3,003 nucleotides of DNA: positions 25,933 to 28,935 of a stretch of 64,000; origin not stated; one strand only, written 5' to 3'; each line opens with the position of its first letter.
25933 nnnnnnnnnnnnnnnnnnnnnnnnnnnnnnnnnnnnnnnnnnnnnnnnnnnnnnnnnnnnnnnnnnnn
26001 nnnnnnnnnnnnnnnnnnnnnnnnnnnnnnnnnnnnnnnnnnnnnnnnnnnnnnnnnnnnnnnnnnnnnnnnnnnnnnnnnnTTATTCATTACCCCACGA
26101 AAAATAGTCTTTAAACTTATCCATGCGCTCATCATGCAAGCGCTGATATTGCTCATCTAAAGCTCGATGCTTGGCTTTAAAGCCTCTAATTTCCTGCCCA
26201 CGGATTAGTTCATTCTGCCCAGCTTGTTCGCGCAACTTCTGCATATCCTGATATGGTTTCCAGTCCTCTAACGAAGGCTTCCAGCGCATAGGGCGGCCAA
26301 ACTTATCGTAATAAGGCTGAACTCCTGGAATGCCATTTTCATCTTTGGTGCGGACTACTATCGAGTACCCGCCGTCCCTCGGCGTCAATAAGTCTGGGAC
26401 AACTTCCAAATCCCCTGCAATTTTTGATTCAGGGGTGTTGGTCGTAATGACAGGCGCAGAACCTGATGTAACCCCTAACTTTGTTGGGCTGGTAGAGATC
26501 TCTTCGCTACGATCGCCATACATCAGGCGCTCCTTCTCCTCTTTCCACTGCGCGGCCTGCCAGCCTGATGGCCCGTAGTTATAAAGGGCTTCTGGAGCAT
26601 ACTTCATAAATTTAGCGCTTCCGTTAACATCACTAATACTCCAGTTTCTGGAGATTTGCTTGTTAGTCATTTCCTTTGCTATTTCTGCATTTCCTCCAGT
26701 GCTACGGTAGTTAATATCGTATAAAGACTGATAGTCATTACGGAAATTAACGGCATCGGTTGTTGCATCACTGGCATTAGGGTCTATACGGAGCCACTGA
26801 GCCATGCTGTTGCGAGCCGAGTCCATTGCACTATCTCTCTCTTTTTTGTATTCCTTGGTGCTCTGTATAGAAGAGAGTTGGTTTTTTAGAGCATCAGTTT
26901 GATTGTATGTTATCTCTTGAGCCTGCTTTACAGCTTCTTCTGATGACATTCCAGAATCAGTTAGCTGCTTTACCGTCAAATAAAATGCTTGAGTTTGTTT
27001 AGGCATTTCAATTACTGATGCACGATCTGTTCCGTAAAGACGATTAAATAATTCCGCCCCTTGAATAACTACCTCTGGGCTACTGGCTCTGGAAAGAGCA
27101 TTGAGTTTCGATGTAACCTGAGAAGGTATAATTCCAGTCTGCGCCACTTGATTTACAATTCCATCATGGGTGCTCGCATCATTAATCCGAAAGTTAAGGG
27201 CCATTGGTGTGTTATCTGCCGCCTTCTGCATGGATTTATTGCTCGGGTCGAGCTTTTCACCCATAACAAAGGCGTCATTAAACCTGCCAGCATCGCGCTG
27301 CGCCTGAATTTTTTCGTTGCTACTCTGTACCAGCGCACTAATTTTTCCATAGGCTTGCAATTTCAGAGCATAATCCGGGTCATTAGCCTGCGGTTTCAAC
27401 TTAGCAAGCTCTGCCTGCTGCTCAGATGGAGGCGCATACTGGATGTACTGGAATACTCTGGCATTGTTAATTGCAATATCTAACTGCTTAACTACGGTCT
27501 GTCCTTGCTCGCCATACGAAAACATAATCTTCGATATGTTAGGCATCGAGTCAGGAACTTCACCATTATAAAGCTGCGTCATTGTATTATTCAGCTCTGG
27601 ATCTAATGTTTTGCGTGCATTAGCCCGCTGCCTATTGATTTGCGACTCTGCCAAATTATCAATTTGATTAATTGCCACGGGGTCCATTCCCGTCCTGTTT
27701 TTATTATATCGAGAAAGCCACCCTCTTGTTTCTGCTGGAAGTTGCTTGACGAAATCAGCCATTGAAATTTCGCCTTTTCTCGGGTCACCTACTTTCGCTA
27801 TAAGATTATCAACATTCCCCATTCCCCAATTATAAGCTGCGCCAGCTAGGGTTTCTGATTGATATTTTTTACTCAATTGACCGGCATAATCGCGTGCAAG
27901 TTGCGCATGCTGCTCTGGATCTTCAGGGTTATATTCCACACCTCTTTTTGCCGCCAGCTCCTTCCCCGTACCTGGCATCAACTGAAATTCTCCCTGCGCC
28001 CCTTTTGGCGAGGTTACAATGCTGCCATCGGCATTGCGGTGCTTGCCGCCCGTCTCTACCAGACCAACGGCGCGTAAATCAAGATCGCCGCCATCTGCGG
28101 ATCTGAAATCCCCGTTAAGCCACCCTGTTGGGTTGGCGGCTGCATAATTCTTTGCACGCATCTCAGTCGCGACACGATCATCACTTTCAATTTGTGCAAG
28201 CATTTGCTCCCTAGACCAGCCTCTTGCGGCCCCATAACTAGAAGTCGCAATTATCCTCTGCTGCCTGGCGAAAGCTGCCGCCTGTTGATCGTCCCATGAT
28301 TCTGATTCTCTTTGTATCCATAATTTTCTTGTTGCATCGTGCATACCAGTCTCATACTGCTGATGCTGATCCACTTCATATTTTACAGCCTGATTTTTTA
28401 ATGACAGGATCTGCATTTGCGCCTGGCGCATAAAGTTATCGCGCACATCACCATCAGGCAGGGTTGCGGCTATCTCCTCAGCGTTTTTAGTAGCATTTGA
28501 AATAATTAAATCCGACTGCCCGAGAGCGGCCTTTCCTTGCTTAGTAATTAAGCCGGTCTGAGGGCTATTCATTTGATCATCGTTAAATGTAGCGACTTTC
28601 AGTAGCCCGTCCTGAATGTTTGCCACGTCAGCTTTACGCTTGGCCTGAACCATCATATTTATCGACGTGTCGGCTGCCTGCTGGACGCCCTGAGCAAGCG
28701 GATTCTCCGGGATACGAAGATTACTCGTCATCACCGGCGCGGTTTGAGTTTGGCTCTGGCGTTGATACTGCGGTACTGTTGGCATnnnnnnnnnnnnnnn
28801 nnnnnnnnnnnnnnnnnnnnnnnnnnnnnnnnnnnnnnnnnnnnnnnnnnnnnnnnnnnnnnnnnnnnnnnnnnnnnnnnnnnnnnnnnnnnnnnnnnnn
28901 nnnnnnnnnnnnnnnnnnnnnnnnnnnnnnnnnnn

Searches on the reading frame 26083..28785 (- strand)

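Call 7: search_protein_families(library=pfam, max_evalue=0.01, proteins=[window:26083-28785:-])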
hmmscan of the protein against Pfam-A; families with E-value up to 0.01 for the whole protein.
window:26083-28785:- (900 aa): 1 family
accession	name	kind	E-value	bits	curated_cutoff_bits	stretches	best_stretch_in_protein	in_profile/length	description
PF01464.25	SLT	-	5.8e-09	36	21.3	1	257-337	31-113/117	Transglycosylase SLT domain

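Call 8: search_protein_families(library=phrogs, max_evalue=0.01, proteins=[window:26083-28785:-])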
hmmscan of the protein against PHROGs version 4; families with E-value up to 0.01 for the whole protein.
window:26083-28785:- (900 aa): 8 families
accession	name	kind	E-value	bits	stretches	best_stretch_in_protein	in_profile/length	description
phrog_1044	-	lysis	0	1098.4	1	1-900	1-900/900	endolysin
phrog_38128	-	unknown function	2e-265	882.8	1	367-899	1-533/534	-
phrog_19141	-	unknown function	1.6e-158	529.7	1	1-465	1-470/479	-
phrog_36437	-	unknown function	1.5e-110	370.9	1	1-364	1-369/374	-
phrog_992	-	head and packaging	3.4e-23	83.1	1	1-490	1-457/764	head protein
phrog_10475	-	lysis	3.7e-13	50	2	244-371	297-403/700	endolysin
phrog_14342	-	tail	9.5e-12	46.1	1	255-358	171-266/272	lytic tail fiber protein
phrog_2013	-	tail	1.4e-10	41.6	1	51-429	299-643/657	lytic tail protein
